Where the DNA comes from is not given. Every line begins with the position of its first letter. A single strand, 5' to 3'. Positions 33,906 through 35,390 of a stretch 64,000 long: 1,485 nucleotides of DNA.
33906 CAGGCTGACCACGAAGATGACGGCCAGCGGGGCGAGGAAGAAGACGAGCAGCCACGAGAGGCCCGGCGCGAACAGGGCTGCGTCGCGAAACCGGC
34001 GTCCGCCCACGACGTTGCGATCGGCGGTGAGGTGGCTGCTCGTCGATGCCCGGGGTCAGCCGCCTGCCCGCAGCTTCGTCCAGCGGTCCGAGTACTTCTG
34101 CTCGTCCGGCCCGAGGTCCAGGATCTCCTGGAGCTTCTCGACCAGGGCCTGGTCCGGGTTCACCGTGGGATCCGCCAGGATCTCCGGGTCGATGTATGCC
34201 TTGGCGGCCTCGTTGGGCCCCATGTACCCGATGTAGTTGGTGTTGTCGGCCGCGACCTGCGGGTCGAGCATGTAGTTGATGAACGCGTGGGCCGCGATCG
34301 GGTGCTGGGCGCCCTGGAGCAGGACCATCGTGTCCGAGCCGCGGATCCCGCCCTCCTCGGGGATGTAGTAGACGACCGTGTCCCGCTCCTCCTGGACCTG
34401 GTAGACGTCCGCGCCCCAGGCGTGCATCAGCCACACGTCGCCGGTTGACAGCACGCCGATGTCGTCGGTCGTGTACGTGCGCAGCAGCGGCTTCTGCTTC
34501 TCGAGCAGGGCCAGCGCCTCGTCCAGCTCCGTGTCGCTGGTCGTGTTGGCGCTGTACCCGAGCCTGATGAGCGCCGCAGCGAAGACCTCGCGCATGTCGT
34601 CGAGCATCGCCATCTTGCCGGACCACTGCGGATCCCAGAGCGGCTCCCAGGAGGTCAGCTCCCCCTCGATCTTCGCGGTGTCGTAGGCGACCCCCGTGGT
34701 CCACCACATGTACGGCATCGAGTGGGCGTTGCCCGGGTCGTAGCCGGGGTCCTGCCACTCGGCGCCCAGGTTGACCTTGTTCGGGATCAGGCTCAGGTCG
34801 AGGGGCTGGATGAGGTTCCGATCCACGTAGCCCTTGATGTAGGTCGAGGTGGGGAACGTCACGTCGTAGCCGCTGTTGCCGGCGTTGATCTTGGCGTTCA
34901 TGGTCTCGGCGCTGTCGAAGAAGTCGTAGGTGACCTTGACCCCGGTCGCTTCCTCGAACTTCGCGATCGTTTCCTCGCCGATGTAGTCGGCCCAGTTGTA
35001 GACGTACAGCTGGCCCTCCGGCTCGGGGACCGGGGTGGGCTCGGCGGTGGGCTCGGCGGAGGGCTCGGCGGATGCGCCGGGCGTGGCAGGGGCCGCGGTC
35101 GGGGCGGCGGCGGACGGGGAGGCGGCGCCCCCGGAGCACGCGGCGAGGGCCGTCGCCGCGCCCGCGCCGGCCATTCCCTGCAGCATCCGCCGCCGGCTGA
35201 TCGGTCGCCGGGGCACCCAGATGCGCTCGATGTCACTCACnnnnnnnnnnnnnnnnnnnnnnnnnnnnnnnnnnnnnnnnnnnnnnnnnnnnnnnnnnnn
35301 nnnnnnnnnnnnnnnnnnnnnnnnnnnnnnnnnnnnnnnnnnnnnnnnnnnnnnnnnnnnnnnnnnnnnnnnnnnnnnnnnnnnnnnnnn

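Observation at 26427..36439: Four tandem MttB-superfamily methyltransferase paralogs directly downstream of a PotABCD-type ABC importer, with no corrinoid-protein gene in the window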

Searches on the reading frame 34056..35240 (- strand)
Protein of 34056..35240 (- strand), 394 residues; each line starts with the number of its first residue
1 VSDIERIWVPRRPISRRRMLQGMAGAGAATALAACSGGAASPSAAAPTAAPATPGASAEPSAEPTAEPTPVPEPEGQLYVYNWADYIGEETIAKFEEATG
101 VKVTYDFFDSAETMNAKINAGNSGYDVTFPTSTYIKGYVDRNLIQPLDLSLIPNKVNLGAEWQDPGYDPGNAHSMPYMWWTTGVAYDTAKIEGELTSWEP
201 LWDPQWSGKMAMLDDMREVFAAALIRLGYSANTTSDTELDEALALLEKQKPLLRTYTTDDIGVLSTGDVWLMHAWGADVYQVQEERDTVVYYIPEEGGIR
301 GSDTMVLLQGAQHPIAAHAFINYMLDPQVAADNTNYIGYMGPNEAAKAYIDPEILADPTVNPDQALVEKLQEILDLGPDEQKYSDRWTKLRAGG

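Call 4: search_protein_families(library=pfam, proteins=[window:34056-35240:-])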
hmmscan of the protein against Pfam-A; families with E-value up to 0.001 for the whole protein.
window:34056-35240:- (394 aa): 5 families
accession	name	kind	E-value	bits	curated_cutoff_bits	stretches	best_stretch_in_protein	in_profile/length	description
PF13416.11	SBP_bac_8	-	6.1e-32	111.9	27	1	91-360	2-277/279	Bacterial extracellular solute-binding protein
PF13343.11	SBP_bac_6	-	2.9e-21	76.5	24.6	1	131-338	17-216/245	Bacterial extracellular solute-binding protein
PF01547.30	SBP_bac_1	-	3.5e-13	50.7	26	1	90-330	13-306/307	Bacterial extracellular solute-binding protein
PF13531.11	SBP_bac_11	-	2e-10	41.3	25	1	89-330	14-218/227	Bacterial extracellular solute-binding protein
PF10518.14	TAT_signal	-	0.00062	20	22.7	1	14-33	2-21/21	TAT (twin-arginine translocation) pathway signal sequence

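Call 37: search_protein_families(library=ncbifam, proteins=[window:34056-35240:-], max_evalue=0.00001)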
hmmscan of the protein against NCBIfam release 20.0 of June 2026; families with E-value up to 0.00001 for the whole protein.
window:34056-35240:- (394 aa): 4 families
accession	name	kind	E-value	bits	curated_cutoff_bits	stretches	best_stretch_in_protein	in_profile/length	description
NF007048.0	PRK09501.1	equivalog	1.4e-55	188.6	582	1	76-393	27-347/348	spermidine/putrescine ABC transporter substrate-binding protein PotD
NF007962.0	PRK10682.1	equivalog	1.3e-51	175.7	636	1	76-393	30-369/370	spermidine/putrescine ABC transporter substrate-binding protein PotF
NF041888.1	ABC_SBP_YdcS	equivalog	7.6e-17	61.2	725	1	66-341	22-321/379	putative ABC transporter substrate-binding protein YdcS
NF043073.1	MMSYN1_0195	equivalog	1.5e-14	53.2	1250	1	78-153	600-673/1021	spermidine/putrescine ABC transporter permease/substrate-binding protein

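Call 43: search_solved_structures(query=window:34056-35240:-, max_evalue=1e-10, show_alignments=2)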
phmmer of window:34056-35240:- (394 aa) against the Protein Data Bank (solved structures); distinct sequences matched with E-value up to 1e-10: 25.
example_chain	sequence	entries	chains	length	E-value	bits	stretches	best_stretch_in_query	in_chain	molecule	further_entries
4eqb_A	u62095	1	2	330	2.2e-54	188.3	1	77-372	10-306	Spermidine/putrescine ABC superfamily ATP binding cassette transporter, binding protein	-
4gl0_A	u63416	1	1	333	2.4e-54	188.1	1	77-378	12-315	Lmo0810 protein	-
7xjm_A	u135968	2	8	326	3.7e-54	187.5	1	76-391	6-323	Putrescine-binding periplasmic protein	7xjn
8y5h_E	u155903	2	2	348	7e-53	183.3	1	75-393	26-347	Spermidine/putrescine-binding periplasmic protein | Putrescine-binding periplasmic protein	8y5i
1poy_1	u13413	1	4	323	8.8e-53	183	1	77-393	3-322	SPERMIDINE/PUTRESCINE-BINDING PROTEIN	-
1pot_A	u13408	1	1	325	9.1e-53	182.9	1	76-393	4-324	SPERMIDINE/PUTRESCINE-BINDING PROTEIN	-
3ttm_A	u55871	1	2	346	9.6e-53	182.9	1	76-393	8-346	Polyamine transport protein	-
3ttk_A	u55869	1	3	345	3.5e-52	181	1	76-391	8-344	Polyamine transport protein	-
7oyx_A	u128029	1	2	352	1.1e-51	179.4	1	77-393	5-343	Putrescine-binding periplasmic protein PotF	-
8asz_A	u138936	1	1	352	6.5e-51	176.9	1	77-393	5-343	Putrescine-binding periplasmic protein PotF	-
7oyu_A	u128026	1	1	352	6.9e-51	176.8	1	77-393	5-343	Putrescine-binding periplasmic protein PotF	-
7oys_A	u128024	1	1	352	2.2e-50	175.1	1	77-393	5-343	Putrescine-binding periplasmic protein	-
1a99_A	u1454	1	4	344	2.7e-50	174.8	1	77-393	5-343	PUTRESCINE-BINDING PROTEIN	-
6ye0_B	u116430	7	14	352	2.9e-50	174.7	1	77-393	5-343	Putrescine-binding periplasmic protein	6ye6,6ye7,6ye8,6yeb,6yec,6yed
7oyy_A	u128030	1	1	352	3.4e-50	174.5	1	77-393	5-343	Putrescine-binding periplasmic protein PotF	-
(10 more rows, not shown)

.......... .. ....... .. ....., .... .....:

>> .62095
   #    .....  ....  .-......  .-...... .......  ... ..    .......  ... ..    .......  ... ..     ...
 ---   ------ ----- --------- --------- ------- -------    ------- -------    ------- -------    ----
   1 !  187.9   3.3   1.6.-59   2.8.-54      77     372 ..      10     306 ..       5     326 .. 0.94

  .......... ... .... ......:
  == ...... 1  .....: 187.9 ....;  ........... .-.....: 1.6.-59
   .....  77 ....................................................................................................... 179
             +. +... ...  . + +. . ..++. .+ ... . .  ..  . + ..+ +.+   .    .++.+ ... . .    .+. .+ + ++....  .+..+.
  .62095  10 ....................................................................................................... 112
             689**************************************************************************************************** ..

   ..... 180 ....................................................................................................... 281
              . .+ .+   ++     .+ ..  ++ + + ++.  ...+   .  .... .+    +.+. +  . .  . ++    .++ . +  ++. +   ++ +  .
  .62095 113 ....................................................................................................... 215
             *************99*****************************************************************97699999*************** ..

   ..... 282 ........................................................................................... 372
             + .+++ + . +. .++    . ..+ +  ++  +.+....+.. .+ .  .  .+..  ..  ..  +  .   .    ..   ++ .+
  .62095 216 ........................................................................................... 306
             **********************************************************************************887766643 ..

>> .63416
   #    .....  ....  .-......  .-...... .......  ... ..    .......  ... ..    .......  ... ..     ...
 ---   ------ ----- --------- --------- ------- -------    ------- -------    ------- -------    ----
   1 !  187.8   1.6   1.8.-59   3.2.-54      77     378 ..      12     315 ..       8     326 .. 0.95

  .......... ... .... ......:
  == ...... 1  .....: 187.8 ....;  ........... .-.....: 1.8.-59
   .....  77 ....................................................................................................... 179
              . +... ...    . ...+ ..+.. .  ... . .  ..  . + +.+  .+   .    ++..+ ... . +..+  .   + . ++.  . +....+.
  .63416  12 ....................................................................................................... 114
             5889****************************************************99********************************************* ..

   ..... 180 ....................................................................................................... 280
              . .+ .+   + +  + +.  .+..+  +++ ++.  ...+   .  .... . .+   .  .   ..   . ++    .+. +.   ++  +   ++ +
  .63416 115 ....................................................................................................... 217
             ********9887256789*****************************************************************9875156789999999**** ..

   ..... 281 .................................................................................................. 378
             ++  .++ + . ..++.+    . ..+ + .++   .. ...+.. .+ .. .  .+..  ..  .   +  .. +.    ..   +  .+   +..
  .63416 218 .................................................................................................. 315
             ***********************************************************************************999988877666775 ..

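Call 44: search_solved_structures(query=window:34056-35240:-, max_evalue=1e-52, show_alignments=5)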
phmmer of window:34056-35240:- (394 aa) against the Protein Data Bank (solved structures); distinct sequences matched with E-value up to 1e-52: 7.
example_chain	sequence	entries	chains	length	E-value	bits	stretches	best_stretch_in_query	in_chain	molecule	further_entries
4eqb_A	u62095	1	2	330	2.2e-54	188.3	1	77-372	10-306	Spermidine/putrescine ABC superfamily ATP binding cassette transporter, binding protein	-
4gl0_A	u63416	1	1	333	2.4e-54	188.1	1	77-378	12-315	Lmo0810 protein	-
7xjm_A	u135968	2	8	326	3.7e-54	187.5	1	76-391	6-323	Putrescine-binding periplasmic protein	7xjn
8y5h_E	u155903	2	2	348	7e-53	183.3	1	75-393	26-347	Spermidine/putrescine-binding periplasmic protein | Putrescine-binding periplasmic protein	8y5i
1poy_1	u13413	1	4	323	8.8e-53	183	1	77-393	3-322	SPERMIDINE/PUTRESCINE-BINDING PROTEIN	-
1pot_A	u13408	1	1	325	9.1e-53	182.9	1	76-393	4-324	SPERMIDINE/PUTRESCINE-BINDING PROTEIN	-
3ttm_A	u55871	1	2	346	9.6e-53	182.9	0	76-393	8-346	Polyamine transport protein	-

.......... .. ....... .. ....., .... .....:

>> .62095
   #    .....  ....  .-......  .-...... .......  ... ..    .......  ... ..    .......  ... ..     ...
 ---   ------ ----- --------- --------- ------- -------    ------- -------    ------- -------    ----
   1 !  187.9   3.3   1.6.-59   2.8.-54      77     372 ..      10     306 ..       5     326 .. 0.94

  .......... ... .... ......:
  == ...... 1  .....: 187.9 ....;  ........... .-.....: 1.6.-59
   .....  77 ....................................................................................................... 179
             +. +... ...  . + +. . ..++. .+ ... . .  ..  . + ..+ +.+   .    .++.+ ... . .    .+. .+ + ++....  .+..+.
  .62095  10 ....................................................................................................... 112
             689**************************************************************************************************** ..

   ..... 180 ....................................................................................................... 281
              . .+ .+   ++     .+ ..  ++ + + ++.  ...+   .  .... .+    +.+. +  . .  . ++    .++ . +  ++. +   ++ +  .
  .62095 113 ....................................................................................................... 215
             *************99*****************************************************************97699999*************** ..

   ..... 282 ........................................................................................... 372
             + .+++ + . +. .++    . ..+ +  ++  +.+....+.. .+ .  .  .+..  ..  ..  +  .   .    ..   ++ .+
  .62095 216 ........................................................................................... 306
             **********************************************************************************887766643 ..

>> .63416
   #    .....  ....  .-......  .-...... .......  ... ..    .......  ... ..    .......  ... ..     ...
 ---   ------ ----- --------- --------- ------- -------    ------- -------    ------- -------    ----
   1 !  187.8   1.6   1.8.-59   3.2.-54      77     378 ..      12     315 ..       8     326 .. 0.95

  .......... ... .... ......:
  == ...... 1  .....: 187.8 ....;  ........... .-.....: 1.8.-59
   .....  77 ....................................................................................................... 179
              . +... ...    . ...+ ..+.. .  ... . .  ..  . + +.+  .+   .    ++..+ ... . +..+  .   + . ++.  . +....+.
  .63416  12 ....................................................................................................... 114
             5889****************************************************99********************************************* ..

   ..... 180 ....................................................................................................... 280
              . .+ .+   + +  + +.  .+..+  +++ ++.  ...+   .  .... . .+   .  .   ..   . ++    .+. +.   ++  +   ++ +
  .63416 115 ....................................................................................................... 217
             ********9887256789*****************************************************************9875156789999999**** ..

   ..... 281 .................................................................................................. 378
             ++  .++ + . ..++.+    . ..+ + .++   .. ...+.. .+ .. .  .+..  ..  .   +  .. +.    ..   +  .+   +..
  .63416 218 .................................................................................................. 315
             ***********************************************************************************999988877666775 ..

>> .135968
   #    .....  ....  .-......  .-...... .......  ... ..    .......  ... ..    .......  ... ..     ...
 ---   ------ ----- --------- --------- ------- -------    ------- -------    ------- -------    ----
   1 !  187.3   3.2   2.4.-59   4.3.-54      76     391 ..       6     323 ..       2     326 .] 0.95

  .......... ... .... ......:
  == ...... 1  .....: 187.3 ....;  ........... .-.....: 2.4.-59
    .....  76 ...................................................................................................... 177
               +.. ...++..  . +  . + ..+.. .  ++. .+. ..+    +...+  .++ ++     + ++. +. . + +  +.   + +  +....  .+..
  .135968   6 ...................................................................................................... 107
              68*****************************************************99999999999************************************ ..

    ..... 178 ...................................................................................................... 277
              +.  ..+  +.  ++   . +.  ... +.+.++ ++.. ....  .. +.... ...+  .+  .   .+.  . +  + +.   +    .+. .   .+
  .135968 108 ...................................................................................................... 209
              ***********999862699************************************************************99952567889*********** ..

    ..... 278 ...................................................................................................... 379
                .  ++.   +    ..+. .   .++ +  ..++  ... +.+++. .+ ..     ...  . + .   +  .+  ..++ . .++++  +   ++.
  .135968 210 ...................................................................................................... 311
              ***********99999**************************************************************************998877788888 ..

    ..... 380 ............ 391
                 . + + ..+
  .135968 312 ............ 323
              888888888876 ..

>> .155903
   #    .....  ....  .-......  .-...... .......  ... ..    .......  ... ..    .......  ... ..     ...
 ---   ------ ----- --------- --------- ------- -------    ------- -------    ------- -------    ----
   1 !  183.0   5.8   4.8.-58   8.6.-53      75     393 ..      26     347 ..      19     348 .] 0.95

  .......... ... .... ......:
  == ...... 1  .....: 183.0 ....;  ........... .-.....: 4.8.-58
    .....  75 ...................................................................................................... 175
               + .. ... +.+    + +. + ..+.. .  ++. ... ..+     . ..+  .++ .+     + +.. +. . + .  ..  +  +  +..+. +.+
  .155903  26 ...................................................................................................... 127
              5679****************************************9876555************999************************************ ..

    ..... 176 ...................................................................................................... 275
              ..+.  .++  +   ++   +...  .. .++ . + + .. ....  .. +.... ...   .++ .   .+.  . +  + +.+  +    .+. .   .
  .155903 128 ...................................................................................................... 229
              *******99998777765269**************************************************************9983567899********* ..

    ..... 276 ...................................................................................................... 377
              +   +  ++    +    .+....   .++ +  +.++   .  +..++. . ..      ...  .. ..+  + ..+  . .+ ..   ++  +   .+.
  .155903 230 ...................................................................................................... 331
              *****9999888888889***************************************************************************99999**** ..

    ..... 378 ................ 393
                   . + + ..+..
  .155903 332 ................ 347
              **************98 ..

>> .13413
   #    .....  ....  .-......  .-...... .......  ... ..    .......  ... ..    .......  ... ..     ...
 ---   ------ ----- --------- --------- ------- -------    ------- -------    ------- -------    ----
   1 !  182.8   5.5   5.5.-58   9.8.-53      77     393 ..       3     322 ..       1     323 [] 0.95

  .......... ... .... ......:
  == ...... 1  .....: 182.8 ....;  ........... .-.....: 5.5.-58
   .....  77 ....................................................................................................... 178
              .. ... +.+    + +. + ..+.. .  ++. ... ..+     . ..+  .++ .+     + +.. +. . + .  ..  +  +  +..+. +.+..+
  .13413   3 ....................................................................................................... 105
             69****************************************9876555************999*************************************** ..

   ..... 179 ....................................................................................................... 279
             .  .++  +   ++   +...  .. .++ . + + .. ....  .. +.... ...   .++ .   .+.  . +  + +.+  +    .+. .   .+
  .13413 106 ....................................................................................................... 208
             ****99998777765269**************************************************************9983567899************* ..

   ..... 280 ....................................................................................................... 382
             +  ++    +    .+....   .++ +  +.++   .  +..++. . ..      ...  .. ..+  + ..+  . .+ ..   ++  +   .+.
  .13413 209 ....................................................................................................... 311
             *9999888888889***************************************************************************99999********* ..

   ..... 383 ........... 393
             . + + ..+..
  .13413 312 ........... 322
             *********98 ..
